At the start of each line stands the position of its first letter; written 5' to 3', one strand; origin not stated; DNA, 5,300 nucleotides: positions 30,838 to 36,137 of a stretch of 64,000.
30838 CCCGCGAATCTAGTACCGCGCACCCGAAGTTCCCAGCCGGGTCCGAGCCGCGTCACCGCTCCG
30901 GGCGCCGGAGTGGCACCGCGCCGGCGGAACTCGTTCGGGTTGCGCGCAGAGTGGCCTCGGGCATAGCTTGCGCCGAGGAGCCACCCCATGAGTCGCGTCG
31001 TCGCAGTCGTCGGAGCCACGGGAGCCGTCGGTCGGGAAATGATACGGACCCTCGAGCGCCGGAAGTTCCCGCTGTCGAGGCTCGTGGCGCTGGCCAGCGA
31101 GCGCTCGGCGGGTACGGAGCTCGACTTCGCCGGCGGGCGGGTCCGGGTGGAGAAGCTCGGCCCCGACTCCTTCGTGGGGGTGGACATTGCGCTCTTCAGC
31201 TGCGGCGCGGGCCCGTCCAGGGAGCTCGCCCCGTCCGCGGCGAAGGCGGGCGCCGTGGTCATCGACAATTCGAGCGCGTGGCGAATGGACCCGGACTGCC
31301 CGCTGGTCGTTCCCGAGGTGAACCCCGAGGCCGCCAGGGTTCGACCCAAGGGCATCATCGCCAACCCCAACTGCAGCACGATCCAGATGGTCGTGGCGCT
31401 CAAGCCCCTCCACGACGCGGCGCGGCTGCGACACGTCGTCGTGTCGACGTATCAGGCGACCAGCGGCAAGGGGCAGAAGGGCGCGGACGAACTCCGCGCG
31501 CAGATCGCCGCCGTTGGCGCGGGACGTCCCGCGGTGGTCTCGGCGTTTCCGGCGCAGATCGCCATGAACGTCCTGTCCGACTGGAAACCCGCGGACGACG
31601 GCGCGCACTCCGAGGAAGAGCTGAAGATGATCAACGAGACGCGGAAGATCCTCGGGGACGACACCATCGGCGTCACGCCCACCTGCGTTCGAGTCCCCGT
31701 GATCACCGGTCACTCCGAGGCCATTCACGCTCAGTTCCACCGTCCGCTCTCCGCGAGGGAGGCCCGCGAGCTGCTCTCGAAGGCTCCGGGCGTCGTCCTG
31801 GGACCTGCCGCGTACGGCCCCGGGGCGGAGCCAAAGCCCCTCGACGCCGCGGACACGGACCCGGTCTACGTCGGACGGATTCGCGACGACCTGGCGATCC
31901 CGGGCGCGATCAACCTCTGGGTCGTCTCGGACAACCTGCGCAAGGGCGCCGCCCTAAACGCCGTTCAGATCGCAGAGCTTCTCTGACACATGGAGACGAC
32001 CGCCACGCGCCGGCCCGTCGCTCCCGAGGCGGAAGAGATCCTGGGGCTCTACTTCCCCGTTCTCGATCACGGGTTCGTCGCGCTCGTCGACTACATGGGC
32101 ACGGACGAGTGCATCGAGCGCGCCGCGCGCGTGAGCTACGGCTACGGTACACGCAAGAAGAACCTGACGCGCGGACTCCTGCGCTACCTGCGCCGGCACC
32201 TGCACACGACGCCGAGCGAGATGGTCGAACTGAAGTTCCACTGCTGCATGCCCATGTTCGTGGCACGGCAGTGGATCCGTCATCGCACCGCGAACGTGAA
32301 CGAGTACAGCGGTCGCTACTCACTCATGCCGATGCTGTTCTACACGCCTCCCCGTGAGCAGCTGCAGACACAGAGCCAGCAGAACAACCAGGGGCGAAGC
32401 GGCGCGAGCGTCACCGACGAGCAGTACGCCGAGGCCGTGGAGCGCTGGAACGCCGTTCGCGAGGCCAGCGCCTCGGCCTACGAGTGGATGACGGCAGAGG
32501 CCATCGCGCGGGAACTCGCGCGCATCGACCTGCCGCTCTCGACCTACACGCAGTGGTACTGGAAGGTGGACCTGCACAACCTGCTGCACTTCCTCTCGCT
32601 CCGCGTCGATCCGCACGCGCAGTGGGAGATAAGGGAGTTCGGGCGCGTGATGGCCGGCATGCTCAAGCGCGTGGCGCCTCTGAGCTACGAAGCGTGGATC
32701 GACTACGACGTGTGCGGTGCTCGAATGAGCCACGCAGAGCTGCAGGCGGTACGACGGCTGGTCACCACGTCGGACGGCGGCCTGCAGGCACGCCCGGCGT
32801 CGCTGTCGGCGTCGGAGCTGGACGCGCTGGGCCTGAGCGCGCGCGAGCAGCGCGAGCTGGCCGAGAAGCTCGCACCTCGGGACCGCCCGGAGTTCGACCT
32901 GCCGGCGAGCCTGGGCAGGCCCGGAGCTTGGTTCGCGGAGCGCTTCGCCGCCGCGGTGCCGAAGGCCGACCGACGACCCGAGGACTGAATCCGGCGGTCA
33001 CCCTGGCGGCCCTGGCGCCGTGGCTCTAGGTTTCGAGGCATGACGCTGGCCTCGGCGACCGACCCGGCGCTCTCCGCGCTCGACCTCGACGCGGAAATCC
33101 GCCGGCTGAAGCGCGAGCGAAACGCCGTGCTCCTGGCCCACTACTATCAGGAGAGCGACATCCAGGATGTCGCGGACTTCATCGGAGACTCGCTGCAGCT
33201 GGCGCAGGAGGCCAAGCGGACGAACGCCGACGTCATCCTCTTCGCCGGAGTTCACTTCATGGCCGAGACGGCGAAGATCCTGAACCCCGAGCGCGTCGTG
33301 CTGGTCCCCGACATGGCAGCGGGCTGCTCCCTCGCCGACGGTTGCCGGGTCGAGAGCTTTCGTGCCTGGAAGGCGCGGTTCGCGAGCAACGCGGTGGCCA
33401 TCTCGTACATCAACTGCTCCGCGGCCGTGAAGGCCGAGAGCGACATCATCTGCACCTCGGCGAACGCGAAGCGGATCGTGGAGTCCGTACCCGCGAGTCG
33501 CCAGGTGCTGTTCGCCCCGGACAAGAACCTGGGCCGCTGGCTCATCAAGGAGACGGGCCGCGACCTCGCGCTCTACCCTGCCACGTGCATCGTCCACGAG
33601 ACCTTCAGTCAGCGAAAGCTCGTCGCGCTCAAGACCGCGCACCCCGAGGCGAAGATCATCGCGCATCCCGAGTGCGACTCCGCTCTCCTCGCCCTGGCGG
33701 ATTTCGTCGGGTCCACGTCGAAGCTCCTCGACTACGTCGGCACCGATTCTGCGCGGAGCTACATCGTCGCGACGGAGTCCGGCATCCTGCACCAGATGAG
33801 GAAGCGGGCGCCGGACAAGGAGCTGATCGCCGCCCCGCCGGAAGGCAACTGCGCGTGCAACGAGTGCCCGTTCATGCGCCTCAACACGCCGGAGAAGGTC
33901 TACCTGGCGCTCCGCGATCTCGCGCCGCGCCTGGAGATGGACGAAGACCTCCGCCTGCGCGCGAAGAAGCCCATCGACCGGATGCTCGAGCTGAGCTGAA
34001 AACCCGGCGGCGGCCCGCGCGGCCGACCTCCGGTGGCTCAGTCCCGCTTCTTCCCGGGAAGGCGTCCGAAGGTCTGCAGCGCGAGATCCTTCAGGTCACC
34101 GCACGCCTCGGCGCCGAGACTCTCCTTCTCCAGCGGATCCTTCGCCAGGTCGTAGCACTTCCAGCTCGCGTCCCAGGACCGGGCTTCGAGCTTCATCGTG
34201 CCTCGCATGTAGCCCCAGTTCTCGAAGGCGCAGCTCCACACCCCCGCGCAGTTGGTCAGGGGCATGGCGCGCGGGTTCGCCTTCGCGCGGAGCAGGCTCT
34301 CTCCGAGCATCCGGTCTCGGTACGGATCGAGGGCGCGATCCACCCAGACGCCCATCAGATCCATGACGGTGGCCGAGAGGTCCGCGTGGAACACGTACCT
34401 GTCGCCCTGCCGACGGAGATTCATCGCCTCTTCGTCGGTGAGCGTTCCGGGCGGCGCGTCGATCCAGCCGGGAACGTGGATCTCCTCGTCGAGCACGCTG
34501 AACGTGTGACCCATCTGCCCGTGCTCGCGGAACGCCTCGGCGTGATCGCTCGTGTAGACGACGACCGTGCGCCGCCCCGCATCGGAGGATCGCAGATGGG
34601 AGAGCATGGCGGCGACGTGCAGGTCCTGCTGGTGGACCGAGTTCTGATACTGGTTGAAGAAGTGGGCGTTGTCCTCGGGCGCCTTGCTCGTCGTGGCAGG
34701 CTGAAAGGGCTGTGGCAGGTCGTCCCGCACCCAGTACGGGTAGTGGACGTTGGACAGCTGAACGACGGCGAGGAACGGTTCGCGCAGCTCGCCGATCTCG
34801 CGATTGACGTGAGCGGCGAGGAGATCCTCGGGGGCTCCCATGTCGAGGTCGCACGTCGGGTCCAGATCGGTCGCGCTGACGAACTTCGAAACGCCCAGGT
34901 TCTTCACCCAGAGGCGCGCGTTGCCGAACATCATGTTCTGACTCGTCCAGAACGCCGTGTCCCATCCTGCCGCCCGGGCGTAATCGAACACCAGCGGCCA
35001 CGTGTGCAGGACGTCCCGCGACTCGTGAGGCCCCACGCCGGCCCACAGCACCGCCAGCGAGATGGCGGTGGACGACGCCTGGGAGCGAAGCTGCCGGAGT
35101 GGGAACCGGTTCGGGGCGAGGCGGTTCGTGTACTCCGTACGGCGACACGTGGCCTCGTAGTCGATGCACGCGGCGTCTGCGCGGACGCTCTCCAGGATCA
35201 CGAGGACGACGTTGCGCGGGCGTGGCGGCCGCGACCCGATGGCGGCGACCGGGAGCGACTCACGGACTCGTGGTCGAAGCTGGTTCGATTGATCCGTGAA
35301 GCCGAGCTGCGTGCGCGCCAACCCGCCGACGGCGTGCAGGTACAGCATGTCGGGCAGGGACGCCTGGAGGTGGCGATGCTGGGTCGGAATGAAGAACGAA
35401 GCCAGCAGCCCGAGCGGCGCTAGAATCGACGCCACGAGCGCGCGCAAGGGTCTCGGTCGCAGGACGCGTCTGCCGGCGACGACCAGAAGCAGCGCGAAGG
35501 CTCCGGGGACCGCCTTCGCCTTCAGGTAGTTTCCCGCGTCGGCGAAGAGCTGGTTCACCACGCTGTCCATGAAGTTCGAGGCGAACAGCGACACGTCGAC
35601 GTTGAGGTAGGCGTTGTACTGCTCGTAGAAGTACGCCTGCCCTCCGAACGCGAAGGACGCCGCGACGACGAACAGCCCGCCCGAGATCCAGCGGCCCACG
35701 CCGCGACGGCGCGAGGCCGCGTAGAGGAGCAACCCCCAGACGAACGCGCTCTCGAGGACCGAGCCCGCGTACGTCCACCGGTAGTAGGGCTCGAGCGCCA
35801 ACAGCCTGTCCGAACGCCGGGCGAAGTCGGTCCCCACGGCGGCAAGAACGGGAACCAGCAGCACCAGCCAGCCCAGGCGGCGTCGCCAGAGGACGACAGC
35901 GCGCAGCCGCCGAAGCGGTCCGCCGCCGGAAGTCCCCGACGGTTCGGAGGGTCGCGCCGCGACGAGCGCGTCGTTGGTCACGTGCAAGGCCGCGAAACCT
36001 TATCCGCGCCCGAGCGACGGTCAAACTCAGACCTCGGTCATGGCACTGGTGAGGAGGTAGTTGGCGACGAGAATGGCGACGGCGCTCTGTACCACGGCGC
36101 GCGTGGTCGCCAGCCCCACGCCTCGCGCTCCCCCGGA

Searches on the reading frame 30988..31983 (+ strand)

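Call 45: search_protein_families(library=pfam, proteins=[window:30988-31983:+], max_evalue=0.001)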
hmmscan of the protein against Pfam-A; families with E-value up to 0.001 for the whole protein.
window:30988-31983:+ (332 aa): 2 families
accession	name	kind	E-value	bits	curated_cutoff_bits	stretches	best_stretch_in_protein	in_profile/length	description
PF02774.23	Semialdhyde_dhC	-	6.7e-48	163.7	26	1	138-319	1-184/184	Semialdehyde dehydrogenase, dimerisation domain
PF01118.30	Semialdhyde_dh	-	3e-34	118.4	26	1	5-116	2-118/121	Semialdehyde dehydrogenase, NAD binding domain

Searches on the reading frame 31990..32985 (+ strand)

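Call 45: search_protein_families(library=pfam, proteins=[window:31990-32985:+], max_evalue=0.001)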
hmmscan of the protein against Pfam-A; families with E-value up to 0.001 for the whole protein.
window:31990-32985:+ (332 aa): 1 family
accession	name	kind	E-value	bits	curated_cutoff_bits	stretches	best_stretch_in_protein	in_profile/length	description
PF02511.20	Thy1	-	4.5e-51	173.8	24.8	1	32-230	2-190/191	Thymidylate synthase complementing protein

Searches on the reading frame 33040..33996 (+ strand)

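Call 45: search_protein_families(library=pfam, proteins=[window:33040-33996:+], max_evalue=0.001)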
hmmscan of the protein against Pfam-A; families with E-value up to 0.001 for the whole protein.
window:33040-33996:+ (319 aa): 1 family
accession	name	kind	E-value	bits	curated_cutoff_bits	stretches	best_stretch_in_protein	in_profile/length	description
PF02445.21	NadA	-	3.5e-113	378.1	27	1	19-317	2-295/295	Quinolinate synthetase A protein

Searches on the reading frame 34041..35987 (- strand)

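Call 45: search_protein_families(library=pfam, proteins=[window:34041-35987:-], max_evalue=0.001)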
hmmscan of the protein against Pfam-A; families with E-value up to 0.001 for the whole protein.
window:34041-35987:- (649 aa): 1 family
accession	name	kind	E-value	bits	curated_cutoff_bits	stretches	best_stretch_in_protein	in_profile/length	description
PF00884.28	Sulfatase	-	4.2e-29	102.2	25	1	258-547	1-301/301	Sulfatase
